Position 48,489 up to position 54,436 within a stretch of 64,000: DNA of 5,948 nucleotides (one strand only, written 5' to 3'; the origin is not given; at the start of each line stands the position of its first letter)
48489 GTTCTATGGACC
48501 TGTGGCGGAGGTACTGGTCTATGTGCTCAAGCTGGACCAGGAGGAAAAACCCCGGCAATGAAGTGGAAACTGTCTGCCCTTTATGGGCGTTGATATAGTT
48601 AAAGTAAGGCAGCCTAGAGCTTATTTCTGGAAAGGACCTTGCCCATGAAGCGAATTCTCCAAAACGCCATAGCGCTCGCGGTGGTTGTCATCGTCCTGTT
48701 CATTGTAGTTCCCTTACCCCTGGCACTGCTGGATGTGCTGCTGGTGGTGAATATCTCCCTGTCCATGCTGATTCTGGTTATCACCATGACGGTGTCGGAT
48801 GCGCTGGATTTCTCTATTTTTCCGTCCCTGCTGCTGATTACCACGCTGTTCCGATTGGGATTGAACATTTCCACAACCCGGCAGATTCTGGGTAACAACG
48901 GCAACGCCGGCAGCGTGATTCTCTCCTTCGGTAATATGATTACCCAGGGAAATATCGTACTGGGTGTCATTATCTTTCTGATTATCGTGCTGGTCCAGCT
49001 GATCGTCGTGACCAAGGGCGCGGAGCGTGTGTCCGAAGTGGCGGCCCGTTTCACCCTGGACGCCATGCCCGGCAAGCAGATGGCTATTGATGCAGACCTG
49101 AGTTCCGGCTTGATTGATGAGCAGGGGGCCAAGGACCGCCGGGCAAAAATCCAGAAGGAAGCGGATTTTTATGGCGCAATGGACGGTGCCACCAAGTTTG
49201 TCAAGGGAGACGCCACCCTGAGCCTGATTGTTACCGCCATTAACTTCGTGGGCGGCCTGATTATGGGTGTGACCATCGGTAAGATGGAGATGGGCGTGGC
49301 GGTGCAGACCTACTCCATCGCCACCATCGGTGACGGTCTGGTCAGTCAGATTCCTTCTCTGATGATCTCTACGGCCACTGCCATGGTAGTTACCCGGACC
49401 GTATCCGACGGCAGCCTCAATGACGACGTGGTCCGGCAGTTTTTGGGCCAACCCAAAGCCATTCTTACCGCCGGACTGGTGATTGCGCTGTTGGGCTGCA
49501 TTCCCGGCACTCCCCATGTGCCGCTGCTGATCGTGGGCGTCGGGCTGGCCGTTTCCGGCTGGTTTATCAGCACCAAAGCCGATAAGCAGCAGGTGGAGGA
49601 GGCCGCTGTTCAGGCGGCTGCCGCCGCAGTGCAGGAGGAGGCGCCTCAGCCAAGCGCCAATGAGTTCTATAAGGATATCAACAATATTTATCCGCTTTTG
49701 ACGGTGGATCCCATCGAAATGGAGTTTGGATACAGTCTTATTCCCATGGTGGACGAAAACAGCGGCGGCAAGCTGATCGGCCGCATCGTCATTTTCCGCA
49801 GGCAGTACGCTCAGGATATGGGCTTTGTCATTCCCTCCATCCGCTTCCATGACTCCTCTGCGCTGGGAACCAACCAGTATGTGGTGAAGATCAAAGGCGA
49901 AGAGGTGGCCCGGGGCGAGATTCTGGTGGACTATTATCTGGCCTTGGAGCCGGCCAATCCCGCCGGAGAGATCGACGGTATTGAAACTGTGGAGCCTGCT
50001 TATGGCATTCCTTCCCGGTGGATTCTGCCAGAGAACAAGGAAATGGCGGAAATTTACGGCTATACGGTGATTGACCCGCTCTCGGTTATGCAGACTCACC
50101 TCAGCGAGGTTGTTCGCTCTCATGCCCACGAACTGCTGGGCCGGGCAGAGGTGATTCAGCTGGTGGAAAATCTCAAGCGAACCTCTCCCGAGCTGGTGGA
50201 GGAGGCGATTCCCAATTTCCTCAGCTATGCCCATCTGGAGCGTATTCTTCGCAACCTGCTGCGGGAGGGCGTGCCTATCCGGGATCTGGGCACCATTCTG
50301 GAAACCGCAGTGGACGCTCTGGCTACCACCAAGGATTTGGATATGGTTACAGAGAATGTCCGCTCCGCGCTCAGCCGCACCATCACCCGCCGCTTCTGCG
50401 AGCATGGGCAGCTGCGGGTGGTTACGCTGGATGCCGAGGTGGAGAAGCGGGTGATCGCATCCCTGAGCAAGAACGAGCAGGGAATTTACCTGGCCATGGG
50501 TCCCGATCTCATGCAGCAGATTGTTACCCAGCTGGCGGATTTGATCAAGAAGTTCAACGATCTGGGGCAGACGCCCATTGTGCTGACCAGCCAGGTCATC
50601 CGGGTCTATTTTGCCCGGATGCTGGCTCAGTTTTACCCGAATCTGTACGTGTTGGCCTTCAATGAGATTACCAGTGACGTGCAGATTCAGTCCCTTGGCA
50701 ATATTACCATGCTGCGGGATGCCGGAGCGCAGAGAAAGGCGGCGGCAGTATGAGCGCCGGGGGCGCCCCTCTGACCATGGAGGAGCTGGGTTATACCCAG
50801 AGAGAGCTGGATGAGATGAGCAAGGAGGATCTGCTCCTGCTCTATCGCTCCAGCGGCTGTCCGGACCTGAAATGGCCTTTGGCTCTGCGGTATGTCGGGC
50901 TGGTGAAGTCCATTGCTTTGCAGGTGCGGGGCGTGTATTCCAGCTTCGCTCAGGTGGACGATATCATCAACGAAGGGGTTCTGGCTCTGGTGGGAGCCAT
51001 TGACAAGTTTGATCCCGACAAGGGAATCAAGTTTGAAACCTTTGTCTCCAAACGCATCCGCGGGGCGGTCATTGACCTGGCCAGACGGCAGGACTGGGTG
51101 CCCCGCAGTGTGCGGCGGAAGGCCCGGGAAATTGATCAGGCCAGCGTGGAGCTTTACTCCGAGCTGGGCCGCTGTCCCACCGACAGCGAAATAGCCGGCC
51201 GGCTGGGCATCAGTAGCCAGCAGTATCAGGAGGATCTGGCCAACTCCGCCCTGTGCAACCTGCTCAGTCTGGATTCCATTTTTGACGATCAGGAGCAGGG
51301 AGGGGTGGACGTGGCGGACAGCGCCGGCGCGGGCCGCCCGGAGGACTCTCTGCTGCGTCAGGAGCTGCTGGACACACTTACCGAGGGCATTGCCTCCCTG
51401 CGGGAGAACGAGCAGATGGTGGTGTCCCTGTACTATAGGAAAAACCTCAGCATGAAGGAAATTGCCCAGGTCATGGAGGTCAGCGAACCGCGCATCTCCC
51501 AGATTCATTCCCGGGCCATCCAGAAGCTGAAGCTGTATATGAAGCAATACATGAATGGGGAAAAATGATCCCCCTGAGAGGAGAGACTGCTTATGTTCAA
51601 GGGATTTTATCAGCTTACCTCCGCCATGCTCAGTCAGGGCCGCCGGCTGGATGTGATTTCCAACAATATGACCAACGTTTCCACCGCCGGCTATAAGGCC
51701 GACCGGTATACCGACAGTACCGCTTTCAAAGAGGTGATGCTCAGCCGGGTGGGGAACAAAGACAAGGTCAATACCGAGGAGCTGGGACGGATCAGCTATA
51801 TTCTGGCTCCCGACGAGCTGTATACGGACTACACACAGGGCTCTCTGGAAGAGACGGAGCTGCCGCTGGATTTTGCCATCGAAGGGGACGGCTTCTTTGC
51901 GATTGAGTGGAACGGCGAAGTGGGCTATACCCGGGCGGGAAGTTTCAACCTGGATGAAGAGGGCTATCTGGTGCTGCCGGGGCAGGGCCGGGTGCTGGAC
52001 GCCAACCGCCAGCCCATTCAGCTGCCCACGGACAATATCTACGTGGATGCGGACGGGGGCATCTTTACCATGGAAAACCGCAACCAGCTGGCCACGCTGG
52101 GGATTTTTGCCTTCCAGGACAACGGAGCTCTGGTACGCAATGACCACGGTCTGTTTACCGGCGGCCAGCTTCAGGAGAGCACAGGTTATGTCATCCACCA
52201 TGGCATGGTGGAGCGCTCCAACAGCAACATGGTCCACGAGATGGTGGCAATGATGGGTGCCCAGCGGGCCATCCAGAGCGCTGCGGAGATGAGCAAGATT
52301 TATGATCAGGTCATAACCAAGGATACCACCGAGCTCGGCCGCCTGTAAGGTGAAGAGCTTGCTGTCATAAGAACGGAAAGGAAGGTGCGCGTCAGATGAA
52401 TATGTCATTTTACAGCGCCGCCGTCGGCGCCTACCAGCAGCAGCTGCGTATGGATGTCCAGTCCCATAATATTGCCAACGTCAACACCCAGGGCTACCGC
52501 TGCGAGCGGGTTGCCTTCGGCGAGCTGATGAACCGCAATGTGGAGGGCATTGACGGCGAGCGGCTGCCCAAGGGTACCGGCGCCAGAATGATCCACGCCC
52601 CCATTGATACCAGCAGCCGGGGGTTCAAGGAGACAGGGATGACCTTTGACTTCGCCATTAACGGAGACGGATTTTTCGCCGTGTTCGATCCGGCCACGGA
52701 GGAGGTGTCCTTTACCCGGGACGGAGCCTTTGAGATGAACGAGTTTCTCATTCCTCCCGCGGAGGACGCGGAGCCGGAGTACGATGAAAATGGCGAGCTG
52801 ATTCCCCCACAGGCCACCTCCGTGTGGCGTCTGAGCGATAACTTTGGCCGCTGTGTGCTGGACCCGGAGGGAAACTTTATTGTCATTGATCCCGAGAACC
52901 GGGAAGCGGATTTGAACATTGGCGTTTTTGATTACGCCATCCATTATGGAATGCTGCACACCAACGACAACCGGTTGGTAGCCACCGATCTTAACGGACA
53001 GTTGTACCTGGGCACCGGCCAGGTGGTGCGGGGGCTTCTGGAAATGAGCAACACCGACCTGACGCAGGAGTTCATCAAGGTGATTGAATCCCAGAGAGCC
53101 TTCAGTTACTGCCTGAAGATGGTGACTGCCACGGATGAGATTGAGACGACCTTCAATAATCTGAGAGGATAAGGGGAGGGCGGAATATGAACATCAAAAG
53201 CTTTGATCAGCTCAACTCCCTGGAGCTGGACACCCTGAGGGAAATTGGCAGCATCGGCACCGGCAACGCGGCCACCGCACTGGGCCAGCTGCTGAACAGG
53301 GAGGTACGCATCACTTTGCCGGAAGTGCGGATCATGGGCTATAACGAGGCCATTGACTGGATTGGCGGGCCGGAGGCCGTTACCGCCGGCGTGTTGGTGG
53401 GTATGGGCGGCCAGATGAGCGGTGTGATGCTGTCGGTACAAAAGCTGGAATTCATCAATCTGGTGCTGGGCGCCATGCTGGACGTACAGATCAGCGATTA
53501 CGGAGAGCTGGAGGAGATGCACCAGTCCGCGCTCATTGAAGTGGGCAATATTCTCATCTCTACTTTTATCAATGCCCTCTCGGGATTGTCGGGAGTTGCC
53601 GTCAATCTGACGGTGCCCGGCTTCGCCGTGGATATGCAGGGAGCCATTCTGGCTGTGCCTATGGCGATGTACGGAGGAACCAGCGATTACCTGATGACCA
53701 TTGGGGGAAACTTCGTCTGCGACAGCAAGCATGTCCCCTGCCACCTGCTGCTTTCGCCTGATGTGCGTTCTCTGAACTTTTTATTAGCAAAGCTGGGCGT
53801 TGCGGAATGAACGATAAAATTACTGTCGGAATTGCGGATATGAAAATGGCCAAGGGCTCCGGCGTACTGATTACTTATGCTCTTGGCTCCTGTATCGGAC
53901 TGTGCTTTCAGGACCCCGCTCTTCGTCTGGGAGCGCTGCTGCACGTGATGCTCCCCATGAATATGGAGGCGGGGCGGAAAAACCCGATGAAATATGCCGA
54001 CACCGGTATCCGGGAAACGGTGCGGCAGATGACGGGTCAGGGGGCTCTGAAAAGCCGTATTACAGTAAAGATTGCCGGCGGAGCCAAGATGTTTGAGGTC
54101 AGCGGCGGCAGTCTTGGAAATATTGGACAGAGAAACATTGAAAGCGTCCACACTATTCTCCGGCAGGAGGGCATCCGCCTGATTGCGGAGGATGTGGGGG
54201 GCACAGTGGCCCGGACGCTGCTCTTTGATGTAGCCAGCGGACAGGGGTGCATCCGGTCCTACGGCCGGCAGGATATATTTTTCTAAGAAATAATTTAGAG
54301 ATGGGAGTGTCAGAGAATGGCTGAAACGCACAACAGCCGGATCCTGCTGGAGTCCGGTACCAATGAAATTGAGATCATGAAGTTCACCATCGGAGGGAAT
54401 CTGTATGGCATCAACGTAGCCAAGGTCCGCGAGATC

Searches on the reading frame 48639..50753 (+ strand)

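Call 5: search_protein_families(library=pfam, proteins=[window:48639-50753:+], max_evalue=0.001)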
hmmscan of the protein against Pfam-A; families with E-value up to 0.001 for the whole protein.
window:48639-50753:+ (704 aa): 1 family
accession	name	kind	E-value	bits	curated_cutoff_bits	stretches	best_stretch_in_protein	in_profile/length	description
PF00771.25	FHIPEP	-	8.4e-249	827.9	29.1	1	18-681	1-656/657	FHIPEP family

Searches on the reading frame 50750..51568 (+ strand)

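Call 5: search_protein_families(library=pfam, proteins=[window:50750-51568:+], max_evalue=0.001)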
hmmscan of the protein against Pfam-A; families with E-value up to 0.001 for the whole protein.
window:50750-51568:+ (272 aa): 6 families
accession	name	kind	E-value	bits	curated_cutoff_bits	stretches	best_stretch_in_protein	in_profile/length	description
PF04542.20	Sigma70_r2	-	1.1e-15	57.6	24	1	46-116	3-70/71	Sigma-70 region 2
PF04545.22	Sigma70_r4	-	4e-15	55.5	24.1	1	214-261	2-49/50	Sigma-70, region 4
PF04539.22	Sigma70_r3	-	6.5e-10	39.4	25.3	1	124-192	2-70/78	Sigma-70 region 3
PF08281.18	Sigma70_r4_2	-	6.1e-09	35.8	25.7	1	210-260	4-54/54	Sigma-70, region 4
PF04297.20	UPF0122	-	0.00011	22.9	22.7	1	219-263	20-64/101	Putative helix-turn-helix protein, YlxM / p13 like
PF13384.12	HTH_23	-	0.00062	19.9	24.6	0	227-255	12-40/50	Homeodomain-like domain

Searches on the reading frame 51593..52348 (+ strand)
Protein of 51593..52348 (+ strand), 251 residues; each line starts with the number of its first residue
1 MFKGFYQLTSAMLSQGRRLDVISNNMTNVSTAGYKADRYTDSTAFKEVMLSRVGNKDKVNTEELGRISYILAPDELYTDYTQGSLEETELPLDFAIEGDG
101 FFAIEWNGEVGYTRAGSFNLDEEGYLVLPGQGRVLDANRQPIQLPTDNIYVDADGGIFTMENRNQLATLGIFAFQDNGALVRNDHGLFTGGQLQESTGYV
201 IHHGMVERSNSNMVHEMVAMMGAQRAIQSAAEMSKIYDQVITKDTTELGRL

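Call 5: search_protein_families(library=pfam, proteins=[window:51593-52348:+], max_evalue=0.001)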
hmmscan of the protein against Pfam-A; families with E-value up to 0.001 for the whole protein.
window:51593-52348:+ (251 aa): 3 families
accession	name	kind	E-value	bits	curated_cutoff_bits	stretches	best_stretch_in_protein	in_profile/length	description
PF22692.1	LlgE_F_G_D1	-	2.1e-13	50.7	27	1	95-157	1-62/64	Flagellar hook protein FlgE/F/G D1 domain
PF06429.18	Flg_bbr_C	-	6.8e-09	35.5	23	1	204-240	3-39/46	Flagellar basal body rod FlgEFG protein C-terminal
PF00460.25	Flg_bb_rod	-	5.2e-06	26.7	20.7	1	7-35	3-31/31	Flagella basal body rod protein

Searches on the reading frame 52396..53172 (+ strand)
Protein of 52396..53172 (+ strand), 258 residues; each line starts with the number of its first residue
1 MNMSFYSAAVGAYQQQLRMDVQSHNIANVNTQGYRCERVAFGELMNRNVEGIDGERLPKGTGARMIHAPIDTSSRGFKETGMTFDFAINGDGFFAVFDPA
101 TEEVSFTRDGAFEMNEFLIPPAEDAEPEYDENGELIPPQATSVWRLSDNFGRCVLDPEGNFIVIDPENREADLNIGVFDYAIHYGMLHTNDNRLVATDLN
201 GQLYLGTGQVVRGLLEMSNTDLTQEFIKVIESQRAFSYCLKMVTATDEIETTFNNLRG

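Call 5: search_protein_families(library=pfam, proteins=[window:52396-53172:+], max_evalue=0.001)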
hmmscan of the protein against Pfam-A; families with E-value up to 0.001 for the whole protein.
window:52396-53172:+ (258 aa): 3 families
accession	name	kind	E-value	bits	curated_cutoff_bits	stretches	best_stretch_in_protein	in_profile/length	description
PF06429.18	Flg_bbr_C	-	1.4e-09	37.8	23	1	213-256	3-46/46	Flagellar basal body rod FlgEFG protein C-terminal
PF22692.1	LlgE_F_G_D1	-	3.8e-07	30.6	27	1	87-116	1-29/64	Flagellar hook protein FlgE/F/G D1 domain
PF00460.25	Flg_bb_rod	-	9.6e-07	29.1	20.7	1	6-35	2-31/31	Flagella basal body rod protein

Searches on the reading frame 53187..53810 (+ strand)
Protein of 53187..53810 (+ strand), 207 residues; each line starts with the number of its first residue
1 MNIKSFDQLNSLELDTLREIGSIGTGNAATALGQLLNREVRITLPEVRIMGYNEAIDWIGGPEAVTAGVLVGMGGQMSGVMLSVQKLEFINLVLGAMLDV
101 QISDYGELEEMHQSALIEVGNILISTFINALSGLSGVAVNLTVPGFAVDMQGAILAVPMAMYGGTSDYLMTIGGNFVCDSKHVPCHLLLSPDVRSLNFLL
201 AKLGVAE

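Call 5: search_protein_families(library=pfam, proteins=[window:53187-53810:+], max_evalue=0.001)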
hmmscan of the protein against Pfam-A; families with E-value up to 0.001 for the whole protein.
window:53187-53810:+ (207 aa): 2 families
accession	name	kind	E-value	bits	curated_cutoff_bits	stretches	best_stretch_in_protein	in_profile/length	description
PF04509.17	CheC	-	3.8e-17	62.4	22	2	13-47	2-36/38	CheC-like family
PF13690.11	CheX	-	2.8e-05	24.5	27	0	69-153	3-79/94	Chemotaxis phosphatase CheX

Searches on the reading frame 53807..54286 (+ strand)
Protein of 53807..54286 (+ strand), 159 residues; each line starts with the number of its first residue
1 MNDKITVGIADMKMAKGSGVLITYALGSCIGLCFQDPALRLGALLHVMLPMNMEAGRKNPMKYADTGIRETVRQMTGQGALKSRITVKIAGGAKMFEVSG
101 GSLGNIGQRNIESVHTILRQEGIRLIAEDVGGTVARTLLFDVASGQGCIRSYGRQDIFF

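Call 3: search_protein_families(library=pfam, proteins=[window:53807-54286:+], max_evalue=0.01)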
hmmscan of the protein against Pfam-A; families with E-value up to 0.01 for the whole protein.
window:53807-54286:+ (159 aa): 1 family
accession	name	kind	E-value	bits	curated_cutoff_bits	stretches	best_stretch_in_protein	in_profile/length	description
PF03975.18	CheD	-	2.6e-31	108.4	25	1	48-150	1-107/108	CheD chemotactic sensory transduction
